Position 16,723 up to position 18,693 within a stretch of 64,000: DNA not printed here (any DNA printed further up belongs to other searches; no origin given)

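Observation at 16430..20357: FkbH-like loader, dedicated ACP, LbH acyltransferase, VOC protein and methyltransferase embedded in a dTDP-aminosugar locus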

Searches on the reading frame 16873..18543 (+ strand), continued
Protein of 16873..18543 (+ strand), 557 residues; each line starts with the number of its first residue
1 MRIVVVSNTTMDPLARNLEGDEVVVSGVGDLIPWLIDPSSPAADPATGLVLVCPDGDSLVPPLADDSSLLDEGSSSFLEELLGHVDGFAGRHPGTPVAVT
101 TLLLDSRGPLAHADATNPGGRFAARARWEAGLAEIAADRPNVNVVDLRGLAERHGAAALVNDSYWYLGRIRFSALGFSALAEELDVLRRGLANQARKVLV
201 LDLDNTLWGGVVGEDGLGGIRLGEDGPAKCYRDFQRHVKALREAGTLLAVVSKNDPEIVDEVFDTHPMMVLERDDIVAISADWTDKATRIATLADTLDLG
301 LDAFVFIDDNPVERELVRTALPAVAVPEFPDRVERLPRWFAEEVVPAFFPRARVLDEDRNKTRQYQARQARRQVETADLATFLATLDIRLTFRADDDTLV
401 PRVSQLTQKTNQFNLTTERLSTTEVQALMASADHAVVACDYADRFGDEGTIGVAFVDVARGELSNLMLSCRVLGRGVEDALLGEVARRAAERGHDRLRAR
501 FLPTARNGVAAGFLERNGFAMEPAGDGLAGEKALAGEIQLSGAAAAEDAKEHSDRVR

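Call 41: find_related_loci(query=A2, collection=genome_contigs, flank=10000)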
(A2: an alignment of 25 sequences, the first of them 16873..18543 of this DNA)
Query A2 (557 aa) in genome_contigs; peptide patterns used: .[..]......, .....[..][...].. (x = any residue, [..] = any of these).
600 stretches matched a pattern (row limit reached: there are more); 594 encode a relative of the query (tblastn E <= 1e-3); the best 80 are kept; 80 distinct loci.
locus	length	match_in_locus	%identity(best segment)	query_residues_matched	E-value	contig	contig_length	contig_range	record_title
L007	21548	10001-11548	43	1-520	3e-127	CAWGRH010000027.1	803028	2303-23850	MAG: uncultured Alphaproteobacteria bacterium isolate MFD05513.bin.2.150 genome assembly, contig: contig_7022, whole gen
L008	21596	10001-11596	42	1-534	1e-123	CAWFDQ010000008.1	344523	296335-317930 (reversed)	MAG: uncultured Alphaproteobacteria bacterium isolate MFD05512.bin.2.37 genome assembly, contig: contig_36619, whole gen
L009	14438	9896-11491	40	1-534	4e-120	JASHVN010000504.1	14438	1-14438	MAG: Xanthobacteraceae bacterium isolate JOPF206 JOPF_AWAY_contig_945638, whole genome shotgun sequence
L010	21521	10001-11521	36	2-522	8e-102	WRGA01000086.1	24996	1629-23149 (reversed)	MAG: Candidatus Azobacteroides sp. isolate Mp193P4bin6 JGI24699J35502_11134027, whole genome shotgun sequence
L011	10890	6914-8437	34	2-522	8e-99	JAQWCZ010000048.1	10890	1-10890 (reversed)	MAG: Paludibacter sp. isolate STF2_4 NODE_18032_length_10890_cov_3.447180_Sandtown_F2, whole genome shotgun sequence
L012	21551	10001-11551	36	1-516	1e-94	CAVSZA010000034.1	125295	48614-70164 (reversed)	MAG: uncultured Alphaproteobacteria bacterium isolate MFD05521.bin.1.185 genome assembly, contig: contig_22176, whole ge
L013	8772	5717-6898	41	124-519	2e-94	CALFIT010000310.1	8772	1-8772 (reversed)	MAG TPA_asm: uncultured Bacteroidales bacterium isolate ERR1278073_bin.13_CONCOCT_v1.1_MAG genome assembly, contig: ERZ8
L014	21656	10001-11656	35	2-537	4e-94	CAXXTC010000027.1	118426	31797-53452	MAG: Phycisphaerae bacterium isolate 5e6e2042-626d-414e-84c0-3edaace0f2b0 genome assembly, contig: contig_27, whole geno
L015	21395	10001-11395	36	79-541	5e-93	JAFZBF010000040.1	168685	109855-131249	MAG: Bacteroidales bacterium isolate RGIG7608 Water_buffalos_Omasum-5__c1033242, whole genome shotgun sequence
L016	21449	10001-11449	36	36-520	3e-92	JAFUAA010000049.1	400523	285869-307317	MAG: Bacteroidales bacterium isolate RGIG4305 Roe_deer_Duodenum-2__c1607, whole genome shotgun sequence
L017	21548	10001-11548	31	1-522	5e-92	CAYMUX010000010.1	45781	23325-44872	MAG TPA_asm: uncultured Nitrospiraceae bacterium isolate SRP302447_co3_820 genome assembly, contig: NODE_2136_length_457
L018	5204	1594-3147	32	1-521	6e-91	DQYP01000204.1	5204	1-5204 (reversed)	MAG TPA_asm: Thermotogaceae bacterium isolate HyVt-16 Ga0136651_10009959, whole genome shotgun sequence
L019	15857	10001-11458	36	45-527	3e-90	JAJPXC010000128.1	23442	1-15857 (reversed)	MAG: Bacteroidales bacterium isolate AH.10_6 NODE_256_length_23442_cov_24.494848, whole genome shotgun sequence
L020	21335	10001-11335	38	73-520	6e-90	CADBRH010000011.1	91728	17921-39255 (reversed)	MAG: uncultured Bacteroidia bacterium isolate RUG14229 genome assembly, contig: RUG14229_asm_11, whole genome shotgun se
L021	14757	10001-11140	39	128-508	6e-90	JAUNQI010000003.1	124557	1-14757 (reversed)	MAG: Eubacteriales bacterium isolate S38M_St_31 NODE_7_length_124557_cov_12.628906, whole genome shotgun sequence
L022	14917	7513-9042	33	3-506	1e-97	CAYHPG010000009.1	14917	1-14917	MAG TPA_asm: uncultured Gammaproteobacteria bacterium isolate ERP119705_co14_260 genome assembly, contig: NODE_4605_leng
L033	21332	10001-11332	38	80-519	6e-86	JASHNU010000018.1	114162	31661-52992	MAG: Candidatus Sulfotelmatobacter sp. isolate JOPF005 JOPF_N07C_contig_40042, whole genome shotgun sequence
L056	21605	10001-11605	28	1-539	1e-81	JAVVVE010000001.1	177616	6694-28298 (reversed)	MAG: Lachnospiraceae bacterium isolate CGS10Y2-bin71 NODE_42_length_177616_cov_9.813602, whole genome shotgun sequence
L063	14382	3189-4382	37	128-521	4e-80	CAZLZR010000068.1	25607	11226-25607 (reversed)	MAG TPA_asm: uncultured Acetivibrio sp. isolate binchicken_co152_19 genome assembly, contig: NODE_2198_length_25607_cov_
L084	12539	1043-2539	30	23-519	6e-78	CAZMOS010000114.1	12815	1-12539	MAG TPA_asm: uncultured Lentimicrobiaceae bacterium isolate binchicken_co64_129 genome assembly, contig: NODE_3609_lengt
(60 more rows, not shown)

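Call 43: list_cluster_members(proteins=[P0001, P0002, P0003, P0004])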
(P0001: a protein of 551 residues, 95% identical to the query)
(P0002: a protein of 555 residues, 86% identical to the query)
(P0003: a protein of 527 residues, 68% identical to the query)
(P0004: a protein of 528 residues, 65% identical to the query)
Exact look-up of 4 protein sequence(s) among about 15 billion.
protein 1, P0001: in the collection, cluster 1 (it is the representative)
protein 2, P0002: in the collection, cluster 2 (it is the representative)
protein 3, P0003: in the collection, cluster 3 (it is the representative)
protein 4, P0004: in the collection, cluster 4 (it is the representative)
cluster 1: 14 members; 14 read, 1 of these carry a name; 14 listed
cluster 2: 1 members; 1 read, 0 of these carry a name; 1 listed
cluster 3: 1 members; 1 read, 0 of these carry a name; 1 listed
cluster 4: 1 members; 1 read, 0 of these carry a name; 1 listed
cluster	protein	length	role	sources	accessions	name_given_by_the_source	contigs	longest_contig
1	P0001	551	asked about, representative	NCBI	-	-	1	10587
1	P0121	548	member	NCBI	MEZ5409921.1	MAG: HAD-IIIC family phosphatase [Acidimicrobiales bacterium]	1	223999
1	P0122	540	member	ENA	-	-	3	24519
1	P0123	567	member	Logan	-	-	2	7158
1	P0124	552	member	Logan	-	-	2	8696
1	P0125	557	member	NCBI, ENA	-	-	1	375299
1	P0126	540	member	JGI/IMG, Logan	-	-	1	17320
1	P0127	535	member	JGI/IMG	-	-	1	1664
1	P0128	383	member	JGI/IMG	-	-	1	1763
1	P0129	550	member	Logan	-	-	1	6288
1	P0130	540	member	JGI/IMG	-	-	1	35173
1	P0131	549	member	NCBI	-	-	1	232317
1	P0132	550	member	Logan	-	-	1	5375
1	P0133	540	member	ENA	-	-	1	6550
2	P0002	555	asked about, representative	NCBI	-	-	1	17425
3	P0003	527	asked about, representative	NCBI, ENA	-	-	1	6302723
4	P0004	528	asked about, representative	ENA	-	-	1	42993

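Call 47: search_protein_families(library=pfam, proteins=[L022:6448-7104:+, L022:9378-10184:+, L022:10554-11300:+, L022:11307-12278:+, L063:1913-2539:+, L063:870-1946:+, L063:4957-6021:+, L084:2-520:+, L084:2914-3819:+, L084:3842-4315:+], max_evalue=0.001)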
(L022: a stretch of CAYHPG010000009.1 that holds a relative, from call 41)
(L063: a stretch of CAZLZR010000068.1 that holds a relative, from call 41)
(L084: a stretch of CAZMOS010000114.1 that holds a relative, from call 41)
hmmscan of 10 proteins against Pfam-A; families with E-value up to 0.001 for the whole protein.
L022:6448-7104:+ (219 aa): 2 families
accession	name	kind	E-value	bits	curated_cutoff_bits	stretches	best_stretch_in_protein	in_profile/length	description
PF00132.30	Hexapep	-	1.6e-16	59.6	27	3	145-176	3-34/36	Bacterial transferase hexapeptide (six repeats)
PF25084.1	LbH_EIF2B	-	6.1e-07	29.8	54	1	112-195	8-88/105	EIF2B subunit epsilon LbH domain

L022:9378-10184:+ (269 aa): 10 families
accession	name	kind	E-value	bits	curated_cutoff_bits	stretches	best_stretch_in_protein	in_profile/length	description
PF13489.12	Methyltransf_23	-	4.9e-16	59.3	27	1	47-199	20-161/164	Methyltransferase domain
PF08241.18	Methyltransf_11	-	5e-16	59.6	21.2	1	54-144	1-95/95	Methyltransferase domain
PF13847.12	Methyltransf_31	-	7.1e-16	58.6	27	1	50-150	4-115/145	Methyltransferase domain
PF13649.12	Methyltransf_25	-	5.1e-15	56.4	27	1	54-140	2-97/97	Methyltransferase domain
PF08242.18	Methyltransf_12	-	3.3e-14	53.8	30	1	54-142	1-98/98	Methyltransferase domain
PF05219.18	DREV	-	7.7e-08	32.2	26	1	48-145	93-187/265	DREV methyltransferase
PF08003.17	Methyltransf_9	-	1.2e-07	31.5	23.8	1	45-145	111-218/315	Protein of unknown function (DUF1698)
PF05401.17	NodS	-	6.6e-06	26.5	24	1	47-162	41-161/201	Nodulation protein S (NodS)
PF02353.26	CMAS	-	7.1e-06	26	27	1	47-146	60-166/273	Mycolic acid cyclopropane synthetase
PF05175.20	MTS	-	1.5e-05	25.2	23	1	42-168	24-162/170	Methyltransferase small domain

L022:10554-11300:+ (249 aa): 2 families
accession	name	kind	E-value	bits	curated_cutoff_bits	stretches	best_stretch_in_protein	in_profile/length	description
PF04989.18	RMNT_CmcI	-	1.3e-93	312.9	23.2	1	43-245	2-204/206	Rhamnosyl O-methyltransferase/CmcI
PF13578.12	Methyltransf_24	-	8.5e-10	39.9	26.3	1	78-186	1-102/105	Methyltransferase domain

L022:11307-12278:+ (324 aa): 3 families
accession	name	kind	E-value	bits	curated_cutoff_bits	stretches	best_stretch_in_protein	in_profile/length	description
PF00535.33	Glycos_transf_2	-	6.3e-35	121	23.3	1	8-121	1-114/168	Glycosyl transferase family 2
PF13641.12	Glyco_tranf_2_3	-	7e-09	36.5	27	1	10-110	6-111/230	Glycosyltransferase like family 2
PF10111.15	Glyco_tranf_2_2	-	8.2e-06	25.9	27.3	1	11-137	4-138/276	Glycosyltransferase like family 2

L063:1913-2539:+ (209 aa): 3 families
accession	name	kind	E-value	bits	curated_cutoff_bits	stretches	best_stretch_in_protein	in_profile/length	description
PF13420.13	Acetyltransf_4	-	9.5e-12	45.6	24.3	1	32-173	11-154/155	Acetyltransferase (GNAT) domain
PF13302.13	Acetyltransf_3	-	2.2e-09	38.5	25.4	1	35-153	17-137/138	Acetyltransferase (GNAT) domain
PF00583.31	Acetyltransf_1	-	0.00012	22.8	20.7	1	40-153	11-116/116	Acetyltransferase (GNAT) family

L063:870-1946:+ (359 aa): 2 families
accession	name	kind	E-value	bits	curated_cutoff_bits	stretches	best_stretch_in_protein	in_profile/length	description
PF03102.20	NeuB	-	5.4e-93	311.3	22.1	1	48-286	1-239/241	NeuB family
PF08666.17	SAF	-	5.2e-12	46.6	21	1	301-357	1-61/63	SAF domain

L063:4957-6021:+ (355 aa): 2 families
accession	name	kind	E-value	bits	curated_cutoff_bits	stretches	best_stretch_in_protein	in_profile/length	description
PF04101.22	Glyco_tran_28_C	-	3.6e-05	24.3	22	1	189-284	5-101/166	Glycosyltransferase family 28 C-terminal domain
PF00534.26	Glycos_transf_1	-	0.00071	19.6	26.4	0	217-299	50-139/172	Glycosyl transferases group 1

L084:2-520:+ (173 aa): 2 families
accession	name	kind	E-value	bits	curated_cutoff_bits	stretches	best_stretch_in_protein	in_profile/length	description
PF00132.30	Hexapep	-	2.5e-15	55.9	27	2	113-147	1-35/36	Bacterial transferase hexapeptide (six repeats)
PF25084.1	LbH_EIF2B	-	4.4e-06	27.1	54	1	76-148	8-77/105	EIF2B subunit epsilon LbH domain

L084:2914-3819:+ (302 aa): 2 families
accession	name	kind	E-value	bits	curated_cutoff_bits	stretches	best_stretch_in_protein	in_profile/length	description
PF00685.33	Sulfotransfer_1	-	4.2e-21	75.9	22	1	34-259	2-209/255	Sulfotransferase domain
PF13469.12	Sulfotransfer_3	-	2.2e-14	54.7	27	1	94-230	102-216/216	Sulfotransferase family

L084:3842-4315:+ (158 aa): 4 families
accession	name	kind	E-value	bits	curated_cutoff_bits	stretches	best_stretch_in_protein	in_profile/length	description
PF13673.13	Acetyltransf_10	-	1.1e-14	54.9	23.6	1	70-149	37-113/128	Acetyltransferase (GNAT) domain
PF00583.31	Acetyltransf_1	-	1.8e-14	54.4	20.7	1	59-142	31-116/116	Acetyltransferase (GNAT) family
PF13508.13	Acetyltransf_7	-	4.6e-14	53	27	1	69-144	11-84/84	Acetyltransferase (GNAT) domain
PF13527.13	Acetyltransf_9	-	1.3e-08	35.3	25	1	88-143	72-125/127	Acetyltransferase (GNAT) domain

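Call 54: search_protein_families(library=pfam, proteins=[L033:8605-9573:+, L033:13871-14731:-, L033:14693-16552:+, L033:5470-7398:-, L033:4494-5618:-, L056:5748-7010:+, L056:6955-8361:+, L056:8373-9755:+, L056:14741-16006:+, L056:16200-17108:+], max_evalue=0.001)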
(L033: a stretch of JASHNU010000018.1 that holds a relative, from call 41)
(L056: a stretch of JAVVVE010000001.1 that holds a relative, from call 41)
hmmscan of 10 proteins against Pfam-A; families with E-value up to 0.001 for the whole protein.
L033:8605-9573:+ (323 aa): 1 family
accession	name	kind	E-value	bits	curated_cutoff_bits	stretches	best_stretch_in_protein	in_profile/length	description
PF13302.13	Acetyltransf_3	-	5.7e-05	24.3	25.4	1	167-302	3-137/138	Acetyltransferase (GNAT) domain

L033:13871-14731:- (287 aa): 5 families
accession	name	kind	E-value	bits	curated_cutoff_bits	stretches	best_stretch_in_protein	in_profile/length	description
PF13489.12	Methyltransf_23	-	3.6e-21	76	27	1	55-208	3-161/164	Methyltransferase domain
PF08241.18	Methyltransf_11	-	2.9e-15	57.1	21.2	1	79-169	1-94/95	Methyltransferase domain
PF13649.12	Methyltransf_25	-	2e-14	54.5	27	1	78-166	1-97/97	Methyltransferase domain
PF08242.18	Methyltransf_12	-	6.3e-12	46.5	30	1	79-168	1-98/98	Methyltransferase domain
PF13847.12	Methyltransf_31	-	2.8e-09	37.3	27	1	76-187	5-127/145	Methyltransferase domain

L033:14693-16552:+ (620 aa): 0 families

L033:5470-7398:- (643 aa): 3 families
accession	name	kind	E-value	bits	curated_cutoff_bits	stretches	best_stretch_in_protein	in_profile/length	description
PF00733.27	Asn_synthase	-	1.6e-80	271.9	21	1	260-639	2-353/354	Asparagine synthase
PF13537.11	GATase_7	-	7.5e-46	155.6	25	1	59-177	2-122/123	Glutamine amidotransferase domain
PF13522.11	GATase_6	-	4.2e-44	150.2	27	1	37-172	2-130/130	Glutamine amidotransferase domain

L033:4494-5618:- (375 aa): 3 families
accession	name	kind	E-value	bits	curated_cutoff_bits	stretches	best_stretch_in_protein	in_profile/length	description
PF00535.33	Glycos_transf_2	-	1.2e-13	51.8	23.3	1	86-192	1-114/168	Glycosyl transferase family 2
PF13641.12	Glyco_tranf_2_3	-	0.00023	21.7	27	1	85-173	3-103/230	Glycosyltransferase like family 2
PF13704.12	Glyco_tranf_2_4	-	0.00086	20.2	27.5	0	92-169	1-84/98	Glycosyl transferase family 2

L056:5748-7010:+ (421 aa): 3 families
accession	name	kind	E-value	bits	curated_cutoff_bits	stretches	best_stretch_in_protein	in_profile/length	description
PF00535.33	Glycos_transf_2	-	2e-21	77.1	23.3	1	14-185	1-166/168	Glycosyl transferase family 2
PF13641.12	Glyco_tranf_2_3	-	6.9e-08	33.2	27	1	13-235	3-224/230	Glycosyltransferase like family 2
PF10111.15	Glyco_tranf_2_2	-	7.2e-05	22.8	27.3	1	15-117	3-104/276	Glycosyltransferase like family 2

L056:6955-8361:+ (469 aa): 2 families
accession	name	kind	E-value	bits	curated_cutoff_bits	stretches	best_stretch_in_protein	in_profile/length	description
PF04055.27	Radical_SAM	-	5.3e-09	36.9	29.5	1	113-273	5-164/166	Radical SAM superfamily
PF13186.11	SPASM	-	1.3e-05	25.8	21.5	1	26-83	8-67/67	Iron-sulfur cluster-binding domain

L056:8373-9755:+ (461 aa): 2 families
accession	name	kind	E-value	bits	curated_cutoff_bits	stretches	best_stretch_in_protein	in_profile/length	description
PF13186.11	SPASM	-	5.9e-07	30.1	21.5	1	9-73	1-64/67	Iron-sulfur cluster-binding domain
PF04055.27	Radical_SAM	-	5.3e-05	23.9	29.5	1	109-241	6-139/166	Radical SAM superfamily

L056:14741-16006:+ (422 aa): 1 family
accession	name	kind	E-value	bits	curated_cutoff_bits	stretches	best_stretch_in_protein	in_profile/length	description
PF01943.22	Polysacc_synt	-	9.5e-12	45.3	28.2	1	15-263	4-255/274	Polysaccharide biosynthesis protein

L056:16200-17108:+ (303 aa): 1 family
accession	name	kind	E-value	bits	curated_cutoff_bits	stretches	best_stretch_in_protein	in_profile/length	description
PF13489.12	Methyltransf_23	-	1.9e-10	41.2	27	1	111-278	14-162/164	Methyltransferase domain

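Call 73: predict_structure(alignment_id=A2)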
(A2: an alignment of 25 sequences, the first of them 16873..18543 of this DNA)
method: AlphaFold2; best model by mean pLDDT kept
length: 557 residues; sequences in the alignment: 25
mean_pLDDT: 83.9   pTM: 0.61
mean pLDDT of the five models: 83.9, 83.4, 82.8, 82.8, 80.4
residues with pLDDT >= 90: 267; 70-90: 208; 50-70: 48; < 50: 34
segments of 3 or more residues with pLDDT < 50: 66-69, 165-168, 216-221, 539-557
pLDDT, mean of each block of 10 residues (from residue 1): 88 88 87 93 95 83 54 69 96 95 72 73 86 91 90 82 54 87 89 85 84 49 66 93 93 90 82 93 94 93 96 97 96 92 90 78 84 67 81 94 88 84 94 93 90 92 91 87 92 91 85 89 87 67 45 42
secondary structure, 60 per line:
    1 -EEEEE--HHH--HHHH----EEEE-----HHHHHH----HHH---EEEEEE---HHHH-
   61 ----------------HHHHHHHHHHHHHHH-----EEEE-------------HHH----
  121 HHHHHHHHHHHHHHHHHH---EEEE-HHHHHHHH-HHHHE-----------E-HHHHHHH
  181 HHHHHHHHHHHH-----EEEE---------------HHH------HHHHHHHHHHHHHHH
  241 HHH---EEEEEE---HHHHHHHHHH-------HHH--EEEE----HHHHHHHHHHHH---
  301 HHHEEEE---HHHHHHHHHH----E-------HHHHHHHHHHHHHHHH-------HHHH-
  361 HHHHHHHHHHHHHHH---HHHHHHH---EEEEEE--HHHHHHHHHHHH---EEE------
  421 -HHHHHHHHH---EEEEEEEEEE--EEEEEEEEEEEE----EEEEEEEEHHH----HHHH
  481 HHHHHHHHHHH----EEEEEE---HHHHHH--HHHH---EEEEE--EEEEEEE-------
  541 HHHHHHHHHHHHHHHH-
elements in order: E2-6 H14-17 E22-25 H31-36 E47-52 H56-59 H77-91 E97-100 H121-138 E142-145 H147-154 H156-159 H174-192 E198-201 H226-243 E247-252 H256-265 E278-281 H286-297 E304-307 H311-320 H333-348 H356-359 H361-375 H379-385 E389-394 H397-408 E412-414 H422-430 E434-443 E446-457 E462-469 H477-491 E496-501 H505-510 H513-516 E520-524 E527-533 H541-556
